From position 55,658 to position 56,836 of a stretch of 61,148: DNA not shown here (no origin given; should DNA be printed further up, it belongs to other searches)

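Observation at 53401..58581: Five tandem signal-peptide proteins upstream of virB8-II that appear to share a C-terminal helical module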

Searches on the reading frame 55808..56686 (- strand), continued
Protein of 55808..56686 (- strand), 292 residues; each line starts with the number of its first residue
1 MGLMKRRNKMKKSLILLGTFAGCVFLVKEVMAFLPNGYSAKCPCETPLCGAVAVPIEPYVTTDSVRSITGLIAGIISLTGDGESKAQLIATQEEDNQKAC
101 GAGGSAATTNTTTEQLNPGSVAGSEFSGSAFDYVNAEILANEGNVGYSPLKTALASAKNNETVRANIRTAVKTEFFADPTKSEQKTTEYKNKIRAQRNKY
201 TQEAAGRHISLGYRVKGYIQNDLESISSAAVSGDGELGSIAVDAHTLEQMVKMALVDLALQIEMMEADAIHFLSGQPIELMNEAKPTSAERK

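Call 99: search_protein_families(library=pfam, proteins=[L030:6503-7198:+, L030:7213-7899:+, L030:7909-9999:+, L031:5608-6903:+, L031:6977-7666:+, L031:7680-9167:+, L031:9174-9983:+, L030:10688-11419:+], max_evalue=1)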
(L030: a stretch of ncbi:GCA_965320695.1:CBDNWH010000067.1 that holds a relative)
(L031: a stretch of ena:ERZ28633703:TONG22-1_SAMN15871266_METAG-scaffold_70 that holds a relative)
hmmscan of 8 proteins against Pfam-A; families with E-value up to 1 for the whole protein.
L030:6503-7198:+ (231 aa): 0 families

L030:7213-7899:+ (228 aa): 6 families
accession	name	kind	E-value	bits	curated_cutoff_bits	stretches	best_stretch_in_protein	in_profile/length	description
PF07996.16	T4SS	-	0.00077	20.3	24.7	1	45-201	20-169/197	Type IV secretion system proteins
PF17104.11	YBL010C_LAA2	-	0.03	14.9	24.7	0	28-90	213-275/292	YBL010C/LAA2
PF14738.11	CFAP91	-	0.037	14.5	27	1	112-170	31-89/153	Cilia- and flagella-associated protein 91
PF06009.19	Laminin_II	-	0.055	13.9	33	1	43-94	41-92/138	Laminin Domain II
PF13145.12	Rotamase_2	-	0.31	12.3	27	1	125-206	2-84/121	PPIC-type PPIASE domain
PF09551.15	Spore_II_R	-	0.77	10.7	25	0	109-169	17-86/128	Stage II sporulation protein R (spore_II_R)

L030:7909-9999:+ (696 aa): 4 families
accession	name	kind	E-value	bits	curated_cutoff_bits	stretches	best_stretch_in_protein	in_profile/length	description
PF19251.4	DUF5899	-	0.0011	19.4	25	1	535-622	59-136/137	Minor capsid protein P2, DUF5899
PF19103.5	DUF5790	-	0.029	15.5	26.8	1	443-519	38-117/126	Family of unknown function (DUF5790)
PF00435.27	Spectrin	-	0.17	12.8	29.9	0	563-660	9-104/105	Spectrin repeat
PF16046.10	FAM76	-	0.58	10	28.5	1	583-675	168-257/298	FAM76 protein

L031:5608-6903:+ (431 aa): 2 families
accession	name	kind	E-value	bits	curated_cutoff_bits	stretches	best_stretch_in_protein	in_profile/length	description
PF16754.10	Pesticin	-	0.14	12.5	25.8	1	321-369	92-138/156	Bacterial toxin homologue of phage lysozyme, C-term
PF18538.6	DUF5624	-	0.17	12.4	25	1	129-175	6-52/129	Domain of unknown function (DUF5624)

L031:6977-7666:+ (229 aa): 1 family
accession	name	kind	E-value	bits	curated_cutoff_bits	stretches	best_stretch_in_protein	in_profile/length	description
PF16376.10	fragilysinNterm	-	0.085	13.1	25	1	111-166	15-69/144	N-terminal domain of fragilysin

L031:7680-9167:+ (495 aa): 3 families
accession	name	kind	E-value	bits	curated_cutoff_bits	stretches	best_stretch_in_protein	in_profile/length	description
PF04956.18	TrbC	-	0.00014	22.5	27.9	1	416-471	41-97/98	TrbC/VIRB2 pilin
PF07690.21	MFS_1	-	0.016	14.6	33.4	1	384-482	23-115/347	Major Facilitator Superfamily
PF06781.17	CrgA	-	0.023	15.3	24.8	1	446-476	29-59/89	Cell division protein CrgA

L031:9174-9983:+ (269 aa): 2 families
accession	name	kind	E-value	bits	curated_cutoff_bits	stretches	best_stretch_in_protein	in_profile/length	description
PF15405.12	PH_5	-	0.028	15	30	1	102-181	53-133/135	Pleckstrin homology domain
PF23851.1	DUF7214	-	0.039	14.5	27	1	56-110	38-87/91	Domain of unknown function (DUF7214)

L030:10688-11419:+ (243 aa): 1 family
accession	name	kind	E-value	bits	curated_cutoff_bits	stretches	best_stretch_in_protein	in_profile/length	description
PF18288.6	FAA_hydro_N_2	-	0.15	12.9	25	1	51-88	30-67/78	Fumarylacetoacetase N-terminal domain 2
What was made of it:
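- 55808..56659 (-): p292/283: divergent VirB5 homolog. It has a signal peptide, a '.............' helix, a Gly-rich loop, small helices with an 'FFADP' motif, and two ~40-residue helices ('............' and '...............'). Call 99: Ery_251 is a PF07996 member.
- L031:7680-9167 carries a TrbC/VirB2 domain at E=1.4e-4 (call 99).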

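Call 121: search_solved_structures(query=A7, max_evalue=10, show_alignments=1)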
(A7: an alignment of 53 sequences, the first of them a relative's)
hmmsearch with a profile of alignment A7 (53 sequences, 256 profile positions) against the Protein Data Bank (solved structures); distinct sequences matched with E-value up to 10: 1.
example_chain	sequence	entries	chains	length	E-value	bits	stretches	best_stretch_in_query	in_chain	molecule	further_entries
9ftw_A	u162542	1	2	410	0.18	14.5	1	41-116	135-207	Uridylate-specific endoribonuclease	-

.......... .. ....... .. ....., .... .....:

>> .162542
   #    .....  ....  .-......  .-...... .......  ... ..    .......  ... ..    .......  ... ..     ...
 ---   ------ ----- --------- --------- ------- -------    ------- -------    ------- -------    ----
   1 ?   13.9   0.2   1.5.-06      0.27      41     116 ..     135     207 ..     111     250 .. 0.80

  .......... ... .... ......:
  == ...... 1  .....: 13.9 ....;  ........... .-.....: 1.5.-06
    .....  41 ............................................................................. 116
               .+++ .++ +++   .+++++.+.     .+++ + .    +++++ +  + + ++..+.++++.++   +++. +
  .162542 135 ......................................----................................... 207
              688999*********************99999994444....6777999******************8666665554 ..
